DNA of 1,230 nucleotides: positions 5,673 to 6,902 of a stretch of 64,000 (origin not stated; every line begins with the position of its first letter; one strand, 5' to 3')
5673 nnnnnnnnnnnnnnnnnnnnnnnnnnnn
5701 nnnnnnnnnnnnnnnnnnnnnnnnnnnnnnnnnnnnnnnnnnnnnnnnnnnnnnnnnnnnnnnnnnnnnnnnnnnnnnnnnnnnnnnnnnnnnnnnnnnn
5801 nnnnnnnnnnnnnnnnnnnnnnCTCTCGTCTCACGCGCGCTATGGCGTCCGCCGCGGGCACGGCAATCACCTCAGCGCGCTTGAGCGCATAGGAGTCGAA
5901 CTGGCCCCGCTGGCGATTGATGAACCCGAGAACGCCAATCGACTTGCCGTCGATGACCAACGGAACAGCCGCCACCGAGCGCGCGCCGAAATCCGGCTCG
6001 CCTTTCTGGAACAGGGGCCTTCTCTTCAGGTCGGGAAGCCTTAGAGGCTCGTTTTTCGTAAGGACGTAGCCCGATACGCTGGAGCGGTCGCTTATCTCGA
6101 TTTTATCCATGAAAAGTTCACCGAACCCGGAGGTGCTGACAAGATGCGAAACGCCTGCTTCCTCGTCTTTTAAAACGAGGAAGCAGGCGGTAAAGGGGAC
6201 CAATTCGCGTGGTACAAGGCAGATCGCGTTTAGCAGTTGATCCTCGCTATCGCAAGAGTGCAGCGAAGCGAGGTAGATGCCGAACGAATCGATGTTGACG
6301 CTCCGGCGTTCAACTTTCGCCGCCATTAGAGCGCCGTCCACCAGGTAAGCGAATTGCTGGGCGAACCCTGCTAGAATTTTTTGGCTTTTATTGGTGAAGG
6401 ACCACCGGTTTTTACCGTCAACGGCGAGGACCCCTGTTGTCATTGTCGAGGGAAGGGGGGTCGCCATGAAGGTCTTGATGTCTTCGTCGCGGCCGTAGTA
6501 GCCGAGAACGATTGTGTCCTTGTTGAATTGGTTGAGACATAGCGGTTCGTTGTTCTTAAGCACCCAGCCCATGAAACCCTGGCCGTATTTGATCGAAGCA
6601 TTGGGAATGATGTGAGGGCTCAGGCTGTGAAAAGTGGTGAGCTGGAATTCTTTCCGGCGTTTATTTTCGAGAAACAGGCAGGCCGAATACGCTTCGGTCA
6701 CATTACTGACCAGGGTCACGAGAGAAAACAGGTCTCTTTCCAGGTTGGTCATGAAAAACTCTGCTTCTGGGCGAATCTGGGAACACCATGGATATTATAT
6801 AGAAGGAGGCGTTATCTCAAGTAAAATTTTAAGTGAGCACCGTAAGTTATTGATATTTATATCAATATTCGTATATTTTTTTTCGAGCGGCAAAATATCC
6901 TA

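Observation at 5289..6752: GAF-GAF-GGDEF protein with degenerate active site (YEGPRF), overlapping and presumably co-transcribed with mreB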

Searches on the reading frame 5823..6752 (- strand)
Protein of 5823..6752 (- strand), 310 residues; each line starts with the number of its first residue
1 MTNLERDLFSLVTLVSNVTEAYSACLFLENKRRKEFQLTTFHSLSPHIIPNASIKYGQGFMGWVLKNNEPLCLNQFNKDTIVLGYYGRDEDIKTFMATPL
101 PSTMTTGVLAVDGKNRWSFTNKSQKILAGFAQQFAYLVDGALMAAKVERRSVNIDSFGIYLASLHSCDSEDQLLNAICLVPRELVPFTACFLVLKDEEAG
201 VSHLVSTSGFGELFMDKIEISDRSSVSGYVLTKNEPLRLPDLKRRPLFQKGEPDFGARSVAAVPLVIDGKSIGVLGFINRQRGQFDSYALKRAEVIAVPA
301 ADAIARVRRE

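Call 32: find_homologous_proteins(query=A3, max_evalue=0.000001)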
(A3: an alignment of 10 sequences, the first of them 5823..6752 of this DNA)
Query A3 (10 sequences) (310 aa, profile of the alignment): 44 proteins with E <= 0.000001 among 8000 candidates.
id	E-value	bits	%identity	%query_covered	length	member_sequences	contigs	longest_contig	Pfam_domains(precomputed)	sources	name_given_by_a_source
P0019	9.9e-157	539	64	100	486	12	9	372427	PF13185.13,PF01590.33,PF13492.13,PF00990.27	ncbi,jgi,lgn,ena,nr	ncbi:MAG: GAF domain-containing protein [Nitrospinae bacterium]|nr:GAF domain-containing protein [Ni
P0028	2.7e-156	537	62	100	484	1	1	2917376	PF13185.13,PF01590.33,PF13492.13,PF00990.27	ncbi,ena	-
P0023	6.3e-156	536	65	100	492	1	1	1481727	PF13185.13,PF01590.33,PF13492.13,PF00990.27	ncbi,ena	-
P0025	8.7e-156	536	65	95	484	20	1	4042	PF13185.13,PF01590.33,PF13492.13,PF00990.27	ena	-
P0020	3.6e-155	534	65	100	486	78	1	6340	PF13185.13,PF01590.33,PF13492.13,PF00990.27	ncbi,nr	ncbi:MAG: GAF domain-containing protein [Nitrospinae bacterium]|nr:GAF domain-containing protein [Ni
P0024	3.2e-154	531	64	100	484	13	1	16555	PF13185.13,PF01590.33,PF13492.13,PF00990.27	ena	-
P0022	5.1e-154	530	66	95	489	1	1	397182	PF13185.13,PF01590.33,PF13492.13,PF00990.27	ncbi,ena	-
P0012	4.3e-153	527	68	97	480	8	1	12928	PF13185.13,PF01590.33,PF13492.13,PF00990.27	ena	-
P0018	4.5e-153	527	65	95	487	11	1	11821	PF13185.13,PF01590.33,PF13492.13,PF00990.27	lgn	-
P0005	7.7e-153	526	81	100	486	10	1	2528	PF13185.13,PF01590.33,PF13492.13,PF00990.27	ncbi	-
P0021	9.1e-151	519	64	100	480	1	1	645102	PF13185.13,PF01590.33,PF13492.13,PF00990.27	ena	-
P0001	1.1e-150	519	100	100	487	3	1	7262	PF13185.13,PF01590.33,PF13492.13,PF00990.27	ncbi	-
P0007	1.6e-150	518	78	100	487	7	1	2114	PF13185.13,PF01590.33,PF13492.13,PF00990.27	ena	-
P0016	1.9e-150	518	64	95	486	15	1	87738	PF13185.13,PF01590.33,PF13492.13,PF00990.27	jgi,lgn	-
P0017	5.9e-150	517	66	99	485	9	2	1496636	PF13185.13,PF01590.33,PF13492.13,PF00990.27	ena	-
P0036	3.4e-101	356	40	39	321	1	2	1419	PF13185.13,PF01590.33,PF13492.13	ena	-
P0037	3.9e-99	350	38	45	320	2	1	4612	PF13185.13,PF01590.33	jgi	jgi:hypothetical protein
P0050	2.1e-60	222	35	46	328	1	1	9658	PF13185.13,PF01590.33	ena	-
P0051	7.3e-41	158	36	39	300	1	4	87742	PF13185.13,PF01590.33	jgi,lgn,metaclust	metaclust:\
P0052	2.1e-38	150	51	51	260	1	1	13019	-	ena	-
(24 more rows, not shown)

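Call 33: find_encoding_contigs(protein=P0050, flank=6000, max_places=3)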
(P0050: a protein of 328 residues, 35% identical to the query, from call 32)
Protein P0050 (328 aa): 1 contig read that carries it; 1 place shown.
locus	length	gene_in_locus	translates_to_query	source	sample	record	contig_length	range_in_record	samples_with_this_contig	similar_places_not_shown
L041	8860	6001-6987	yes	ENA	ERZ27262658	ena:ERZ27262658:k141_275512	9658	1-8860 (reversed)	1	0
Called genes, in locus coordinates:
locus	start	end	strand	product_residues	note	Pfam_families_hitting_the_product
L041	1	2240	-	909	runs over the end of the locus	PF00512:HisKA, PF02518:HATPase_c, PF00072:Response_reg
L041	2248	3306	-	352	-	PF04392:ABC_sub_bind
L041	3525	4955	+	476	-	PF02934:GatB_N, PF02637:GatB_Yqey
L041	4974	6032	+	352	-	PF01008:IF-2B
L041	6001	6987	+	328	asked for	PF01590:GAF, PF13185:GAF_2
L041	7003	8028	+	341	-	PF06723:MreB_Mbl, PF00022:Actin (weak), PF00012:HSP70, PF14450:FtsA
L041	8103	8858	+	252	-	?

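Call 34: find_encoding_contigs(protein=P0051, flank=6000, max_places=3)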
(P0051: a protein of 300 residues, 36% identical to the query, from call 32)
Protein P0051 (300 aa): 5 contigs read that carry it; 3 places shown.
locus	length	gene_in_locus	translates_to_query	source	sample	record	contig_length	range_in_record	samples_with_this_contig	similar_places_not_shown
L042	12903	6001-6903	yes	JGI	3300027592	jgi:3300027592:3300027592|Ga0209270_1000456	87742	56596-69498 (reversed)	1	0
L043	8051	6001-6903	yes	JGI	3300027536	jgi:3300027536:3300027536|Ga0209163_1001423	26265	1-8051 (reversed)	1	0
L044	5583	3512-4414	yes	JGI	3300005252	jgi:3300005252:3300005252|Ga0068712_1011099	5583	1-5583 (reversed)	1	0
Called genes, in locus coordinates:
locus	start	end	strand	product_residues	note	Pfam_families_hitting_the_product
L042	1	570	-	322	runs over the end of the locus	PF00070:Pyr_redox (faint), PF03486:HI0933_like (faint), PF07992:Pyr_redox_2, PF13738:Pyr_redox_3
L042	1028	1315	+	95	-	-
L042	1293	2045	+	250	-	PF01975:SurE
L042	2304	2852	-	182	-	PF27610:YphF_N (faint)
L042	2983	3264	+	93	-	-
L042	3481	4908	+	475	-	PF02934:GatB_N, PF02637:GatB_Yqey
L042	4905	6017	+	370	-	PF01008:IF-2B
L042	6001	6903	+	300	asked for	PF01590:GAF, PF13185:GAF_2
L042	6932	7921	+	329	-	PF06723:MreB_Mbl, PF00012:HSP70, PF14450:FtsA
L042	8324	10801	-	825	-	-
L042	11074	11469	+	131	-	-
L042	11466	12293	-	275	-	-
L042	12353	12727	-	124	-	PF01850:PIN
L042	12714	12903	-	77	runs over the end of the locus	PF02604:PhdYeFM_antitox (weak)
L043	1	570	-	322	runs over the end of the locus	PF00070:Pyr_redox (faint), PF03486:HI0933_like (faint), PF07992:Pyr_redox_2, PF13738:Pyr_redox_3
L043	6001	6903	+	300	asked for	PF01590:GAF, PF13185:GAF_2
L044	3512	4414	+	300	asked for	PF01590:GAF, PF13185:GAF_2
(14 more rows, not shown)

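Call 35: find_encoding_contigs(protein=P0052, flank=6000, max_places=3)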
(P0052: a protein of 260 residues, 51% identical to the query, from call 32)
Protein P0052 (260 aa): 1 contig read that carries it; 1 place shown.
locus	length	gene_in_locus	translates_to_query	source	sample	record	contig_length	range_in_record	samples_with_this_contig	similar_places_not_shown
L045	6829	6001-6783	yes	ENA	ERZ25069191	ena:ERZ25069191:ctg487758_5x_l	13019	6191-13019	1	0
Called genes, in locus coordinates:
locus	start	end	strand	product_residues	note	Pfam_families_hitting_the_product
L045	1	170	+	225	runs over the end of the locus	PF03737:RraA-like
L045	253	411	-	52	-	-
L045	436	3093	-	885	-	PF02384:N6_Mtase, PF01420:Methylase_S (weak)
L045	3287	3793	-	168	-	PF12762:DDE_Tnp_IS1595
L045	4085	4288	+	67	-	-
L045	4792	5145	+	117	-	PF02311:AraC_binding, PF07883:Cupin_2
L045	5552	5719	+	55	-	-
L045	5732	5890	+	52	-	-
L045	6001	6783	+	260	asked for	-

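Call 46: list_cluster_members(proteins=[P0051, P0050, P0037, P0036, L042:3481-4908:+, L042:6932-7921:+, L041:3525-4955:+, L041:7003-8028:+])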
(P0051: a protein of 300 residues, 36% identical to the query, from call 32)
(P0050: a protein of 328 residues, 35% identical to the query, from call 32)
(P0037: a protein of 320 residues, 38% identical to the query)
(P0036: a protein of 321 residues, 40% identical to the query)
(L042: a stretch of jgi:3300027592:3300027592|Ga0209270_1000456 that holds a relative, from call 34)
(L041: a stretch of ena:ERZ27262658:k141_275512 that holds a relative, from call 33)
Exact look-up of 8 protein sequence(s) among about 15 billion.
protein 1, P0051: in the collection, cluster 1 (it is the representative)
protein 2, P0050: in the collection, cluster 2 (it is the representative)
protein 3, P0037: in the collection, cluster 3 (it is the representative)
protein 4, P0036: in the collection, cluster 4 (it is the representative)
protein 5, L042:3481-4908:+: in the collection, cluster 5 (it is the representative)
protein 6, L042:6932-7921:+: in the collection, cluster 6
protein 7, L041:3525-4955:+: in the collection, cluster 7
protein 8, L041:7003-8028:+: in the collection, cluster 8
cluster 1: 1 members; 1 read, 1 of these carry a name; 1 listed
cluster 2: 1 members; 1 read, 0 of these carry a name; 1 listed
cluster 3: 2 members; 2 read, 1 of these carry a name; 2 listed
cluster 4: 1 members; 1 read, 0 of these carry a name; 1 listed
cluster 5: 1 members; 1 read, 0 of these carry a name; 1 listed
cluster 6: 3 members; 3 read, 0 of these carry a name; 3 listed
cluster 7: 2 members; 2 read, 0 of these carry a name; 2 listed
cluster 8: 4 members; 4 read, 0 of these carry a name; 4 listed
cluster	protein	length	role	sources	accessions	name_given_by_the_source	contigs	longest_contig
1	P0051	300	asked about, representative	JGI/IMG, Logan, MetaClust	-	\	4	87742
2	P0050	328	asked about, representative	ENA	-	-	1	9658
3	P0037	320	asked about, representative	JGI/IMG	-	hypothetical protein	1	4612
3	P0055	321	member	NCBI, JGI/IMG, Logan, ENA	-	-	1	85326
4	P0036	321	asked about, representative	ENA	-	-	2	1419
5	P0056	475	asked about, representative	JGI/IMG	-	-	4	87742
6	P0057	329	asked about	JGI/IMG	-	-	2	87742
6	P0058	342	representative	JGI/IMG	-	-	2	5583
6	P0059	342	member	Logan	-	-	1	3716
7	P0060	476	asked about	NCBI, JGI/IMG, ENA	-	-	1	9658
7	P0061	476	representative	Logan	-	-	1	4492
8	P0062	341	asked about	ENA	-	-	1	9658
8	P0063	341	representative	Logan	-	-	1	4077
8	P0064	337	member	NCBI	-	-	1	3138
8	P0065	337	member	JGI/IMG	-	-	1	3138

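Call 48: search_protein_families(library=pfam, proteins=[L041:8103-8858:+, P0050, P0051, L042:4905-6017:+], max_evalue=0.01)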
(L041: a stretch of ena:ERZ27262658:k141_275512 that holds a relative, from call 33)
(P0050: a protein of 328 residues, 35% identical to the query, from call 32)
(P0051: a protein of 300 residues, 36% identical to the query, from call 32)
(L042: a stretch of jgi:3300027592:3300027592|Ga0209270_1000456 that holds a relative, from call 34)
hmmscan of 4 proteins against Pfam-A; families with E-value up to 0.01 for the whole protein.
L041:8103-8858:+ (252 aa): 3 families
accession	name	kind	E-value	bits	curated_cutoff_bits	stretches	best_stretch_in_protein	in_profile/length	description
PF00535.33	Glycos_transf_2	-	7.7e-35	120.7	23.3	1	27-174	1-151/168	Glycosyl transferase family 2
PF10111.15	Glyco_tranf_2_2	-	4.7e-10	39.8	27.3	1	27-118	1-92/276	Glycosyltransferase like family 2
PF13641.12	Glyco_tranf_2_3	-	9.7e-09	36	27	1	26-140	3-120/230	Glycosyltransferase like family 2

P0050 (328 aa): 3 families
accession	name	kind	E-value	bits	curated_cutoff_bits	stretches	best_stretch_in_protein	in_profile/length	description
PF13185.12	GAF_2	-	9.2e-14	52.2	28.6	1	12-138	7-131/136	GAF domain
PF01590.32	GAF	-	1.8e-10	41.9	22.4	1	12-136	5-127/133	GAF domain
PF13492.12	GAF_3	-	7.3e-06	26.9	27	1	11-138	4-123/129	GAF domain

P0051 (300 aa): 3 families
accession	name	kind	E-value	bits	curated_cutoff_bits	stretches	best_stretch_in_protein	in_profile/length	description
PF13185.12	GAF_2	-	3.2e-12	47.3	28.6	1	6-130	9-132/136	GAF domain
PF01590.32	GAF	-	2.6e-10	41.4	22.4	1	5-129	6-129/133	GAF domain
PF13492.12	GAF_3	-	8.5e-05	23.4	27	1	9-128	10-122/129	GAF domain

L042:4905-6017:+ (370 aa): 1 family
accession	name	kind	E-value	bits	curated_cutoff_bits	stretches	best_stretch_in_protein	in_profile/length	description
PF01008.23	IF-2B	-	1.3e-81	274.4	22.4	1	70-359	2-280/280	Initiation factor 2 subunit family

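Call 49: search_protein_representatives(alignment_id=A5)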
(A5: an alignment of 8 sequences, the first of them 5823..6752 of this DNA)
Query: 8 sequences, 313 profile positions. Proteins with E-value up to 0.001 (for the whole library): 15534; up to 1e-10: 4182; up to 1e-30: 374. The best 150 are listed.
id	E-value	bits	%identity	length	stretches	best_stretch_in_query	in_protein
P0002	3.3e-122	423.8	-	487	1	1-308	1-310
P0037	1.6e-112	392.0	-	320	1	3-313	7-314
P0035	2.4e-80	286.3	-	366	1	4-304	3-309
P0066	7.2e-79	281.4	-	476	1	4-298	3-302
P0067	1.8e-74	267.0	-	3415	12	8-306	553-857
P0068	4.3e-72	259.2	-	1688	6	6-297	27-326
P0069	1.9e-70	253.8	-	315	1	14-307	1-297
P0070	1.7e-69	250.6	-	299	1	3-273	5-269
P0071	2.4e-69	250.2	-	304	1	9-262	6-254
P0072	8.3e-68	245.1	-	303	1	3-268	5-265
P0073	2.8e-67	243.4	-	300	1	7-264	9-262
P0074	2.7e-66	240.1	-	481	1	4-291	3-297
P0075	5.4e-66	239.2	-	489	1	3-298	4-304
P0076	1.6e-65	237.6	-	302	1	4-277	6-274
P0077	9.6e-65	235.0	-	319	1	4-279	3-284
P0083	3.1e-63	230.1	-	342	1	5-308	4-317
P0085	2.6e-62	227.0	-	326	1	2-305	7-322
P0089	6.3e-61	222.5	-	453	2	19-284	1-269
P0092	1.3e-60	221.4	-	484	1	5-308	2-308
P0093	2.0e-60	220.9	-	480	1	5-296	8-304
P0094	2.5e-60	220.5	-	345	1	5-306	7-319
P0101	3.2e-59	216.9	-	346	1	9-309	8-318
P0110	2.1e-56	207.6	-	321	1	4-304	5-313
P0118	5.4e-55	203.0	-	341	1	4-308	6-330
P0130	1.5e-52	195.0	-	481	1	7-303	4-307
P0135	2.9e-52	194.0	-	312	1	6-281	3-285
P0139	8.8e-52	192.5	-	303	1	19-281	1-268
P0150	2.4e-50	187.7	-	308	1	8-297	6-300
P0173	1.4e-47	178.7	-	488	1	1-303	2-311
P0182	6.0e-46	173.3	-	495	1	5-304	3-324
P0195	2.0e-43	165.0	-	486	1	6-303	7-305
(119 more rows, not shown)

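Call 50: find_encoding_contigs(protein=P0070, flank=4000, max_places=2)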
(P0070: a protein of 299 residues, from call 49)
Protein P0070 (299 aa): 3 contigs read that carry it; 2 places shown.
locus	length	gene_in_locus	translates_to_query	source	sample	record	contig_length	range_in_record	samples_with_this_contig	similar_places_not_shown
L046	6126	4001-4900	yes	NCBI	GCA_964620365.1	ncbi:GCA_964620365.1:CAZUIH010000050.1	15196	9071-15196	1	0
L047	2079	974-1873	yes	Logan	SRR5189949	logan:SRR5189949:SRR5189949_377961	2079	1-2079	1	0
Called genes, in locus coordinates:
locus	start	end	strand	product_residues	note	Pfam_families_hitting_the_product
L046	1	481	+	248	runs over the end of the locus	PF01975:SurE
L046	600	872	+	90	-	-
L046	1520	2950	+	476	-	PF02934:GatB_N, PF02637:GatB_Yqey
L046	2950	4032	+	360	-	PF01008:IF-2B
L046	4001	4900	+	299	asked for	PF13185:GAF_2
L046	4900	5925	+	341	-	PF06723:MreB_Mbl, PF00022:Actin (weak), PF11104:PilM_2 (faint), PF00012:HSP70, PF14450:FtsA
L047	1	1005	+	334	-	?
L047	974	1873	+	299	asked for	PF13185:GAF_2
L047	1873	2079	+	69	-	?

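Call 51: find_encoding_contigs(protein=P0075, flank=4000, max_places=2)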
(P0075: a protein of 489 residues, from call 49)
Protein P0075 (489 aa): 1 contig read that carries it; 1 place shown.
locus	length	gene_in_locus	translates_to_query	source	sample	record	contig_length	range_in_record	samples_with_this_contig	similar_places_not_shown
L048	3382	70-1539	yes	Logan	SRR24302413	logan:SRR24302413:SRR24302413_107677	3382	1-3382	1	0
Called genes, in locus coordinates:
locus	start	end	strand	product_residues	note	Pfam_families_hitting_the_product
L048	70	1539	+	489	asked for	PF01590:GAF (weak), PF13185:GAF_2, PF01590:GAF, PF13492:GAF_3, PF00990:GGDEF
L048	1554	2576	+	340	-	PF06723:MreB_Mbl, PF00022:Actin, PF11104:PilM_2 (faint), PF00012:HSP70, PF14450:FtsA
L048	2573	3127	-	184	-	PF01227:GTP_cyclohydroI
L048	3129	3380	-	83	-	?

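Call 56: find_homologous_proteins(query=A6, max_evalue=1e-25)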
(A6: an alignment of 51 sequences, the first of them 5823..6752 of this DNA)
Query A6 (51 sequences) (310 aa, profile of the alignment): 44 proteins with E <= 1e-25 among 8000 candidates.
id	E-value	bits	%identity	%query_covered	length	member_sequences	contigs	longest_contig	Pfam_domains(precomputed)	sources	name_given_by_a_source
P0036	4.4e-99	350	40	39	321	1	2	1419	PF13185.13,PF01590.33,PF13492.13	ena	-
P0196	4.3e-92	327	38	40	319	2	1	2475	PF13185.13,PF01590.33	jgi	jgi:hypothetical protein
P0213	1.0e-89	319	37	39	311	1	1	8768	PF13185.13,PF01590.33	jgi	jgi:hypothetical protein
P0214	6.4e-88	313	33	48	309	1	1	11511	PF13185.13,PF01590.33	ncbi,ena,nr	ncbi:MAG: hypothetical protein M0017_02395 [Desulfobacteraceae bacterium]|nr:hypothetical protein [D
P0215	9.9e-87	309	30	45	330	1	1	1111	PF13185.13,PF01590.33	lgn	-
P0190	6.5e-85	303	31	51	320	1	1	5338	PF13185.13,PF01590.33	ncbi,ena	-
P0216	1.1e-83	299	39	44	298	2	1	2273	PF13185.13,PF01590.33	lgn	-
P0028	6.9e-79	283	62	100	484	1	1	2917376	PF13185.13,PF01590.33,PF13492.13,PF00990.27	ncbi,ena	-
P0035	2.2e-78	282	46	98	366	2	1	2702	PF13185.13,PF01590.33,PF13492.13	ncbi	ncbi:MAG: GAF domain-containing protein, partial [Nitrospinota bacterium]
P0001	5.5e-78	280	100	100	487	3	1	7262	PF13185.13,PF01590.33,PF13492.13,PF00990.27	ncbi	-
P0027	9.3e-78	280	62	95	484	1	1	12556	PF13185.13,PF01590.33,PF13492.13,PF00990.27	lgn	-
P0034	9.7e-78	280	61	97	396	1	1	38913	PF13185.13,PF01590.33,PF13492.13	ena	-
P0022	2.4e-77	278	66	95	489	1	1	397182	PF13185.13,PF01590.33,PF13492.13,PF00990.27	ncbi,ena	-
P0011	4.7e-77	277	73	99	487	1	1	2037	PF13185.13,PF01590.33,PF13492.13,PF00990.27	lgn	-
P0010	1.8e-76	276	74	100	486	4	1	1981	PF13185.13,PF01590.33,PF13492.13,PF00990.27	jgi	jgi:diguanylate cyclase (GGDEF)-like protein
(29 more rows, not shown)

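Call 57: find_encoding_contigs(protein=P0214, flank=5000, max_places=2)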
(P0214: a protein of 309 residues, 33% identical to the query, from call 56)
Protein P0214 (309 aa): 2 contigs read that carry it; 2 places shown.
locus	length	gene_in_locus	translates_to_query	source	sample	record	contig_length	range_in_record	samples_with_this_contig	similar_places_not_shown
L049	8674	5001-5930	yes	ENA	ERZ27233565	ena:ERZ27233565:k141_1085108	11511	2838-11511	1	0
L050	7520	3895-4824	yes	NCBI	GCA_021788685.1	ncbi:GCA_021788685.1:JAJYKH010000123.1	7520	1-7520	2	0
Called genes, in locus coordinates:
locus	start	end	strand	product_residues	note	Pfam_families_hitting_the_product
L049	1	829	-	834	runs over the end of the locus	PF00521:DNA_topoisoIV, PF03989:DNA_gyraseA_C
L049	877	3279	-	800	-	PF02518:HATPase_c, PF00204:DNA_gyraseB, PF01751:Toprim, PF00986:DNA_gyraseB_C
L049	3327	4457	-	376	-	PF00712:DNA_pol3_beta, PF02767:DNA_pol3_beta_2, PF02768:DNA_pol3_beta_3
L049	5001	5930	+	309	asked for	PF01590:GAF (faint), PF13185:GAF_2 (weak)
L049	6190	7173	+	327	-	PF06723:MreB_Mbl, PF00022:Actin (weak), PF11104:PilM_2 (faint), PF00012:HSP70, PF14450:FtsA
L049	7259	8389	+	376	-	PF00144:Beta-lactamase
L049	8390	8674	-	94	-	?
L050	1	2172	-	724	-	PF02518:HATPase_c, PF00204:DNA_gyraseB, PF01751:Toprim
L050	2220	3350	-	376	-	PF00712:DNA_pol3_beta, PF02767:DNA_pol3_beta_2, PF02768:DNA_pol3_beta_3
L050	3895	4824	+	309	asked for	PF01590:GAF (faint), PF13185:GAF_2 (weak)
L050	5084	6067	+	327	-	PF06723:MreB_Mbl, PF00022:Actin (weak), PF11104:PilM_2 (faint), PF00012:HSP70, PF14450:FtsA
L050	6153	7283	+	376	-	PF00144:Beta-lactamase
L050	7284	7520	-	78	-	PF01008:IF-2B (weak)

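Call 58: find_encoding_contigs(protein=P0130, flank=5000, max_places=2)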
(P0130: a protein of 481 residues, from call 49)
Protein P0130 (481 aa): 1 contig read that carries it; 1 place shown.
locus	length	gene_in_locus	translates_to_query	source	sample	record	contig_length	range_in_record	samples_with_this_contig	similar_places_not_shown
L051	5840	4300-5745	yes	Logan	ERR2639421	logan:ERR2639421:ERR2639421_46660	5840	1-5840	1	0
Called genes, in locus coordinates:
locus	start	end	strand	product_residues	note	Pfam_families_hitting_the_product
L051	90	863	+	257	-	PF00483:NTP_transferase, PF12804:NTP_transf_3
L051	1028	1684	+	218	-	-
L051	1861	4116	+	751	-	PF00805:Pentapeptide, PF13576:Pentapeptide_3 (faint), PF13599:Pentapeptide_4 (weak), PF00805:Pentapeptide, PF13599:Pentapeptide_4, PF00805:Pentapeptide, PF13599:Pentapeptide_4 (weak), PF00805:Pentapeptide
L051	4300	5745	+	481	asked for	PF01590:GAF, PF13185:GAF_2, PF22335:Cas10-Cmr2_palm2 (faint), PF01590:GAF (weak), PF13185:GAF_2, PF13492:GAF_3 (weak), PF00990:GGDEF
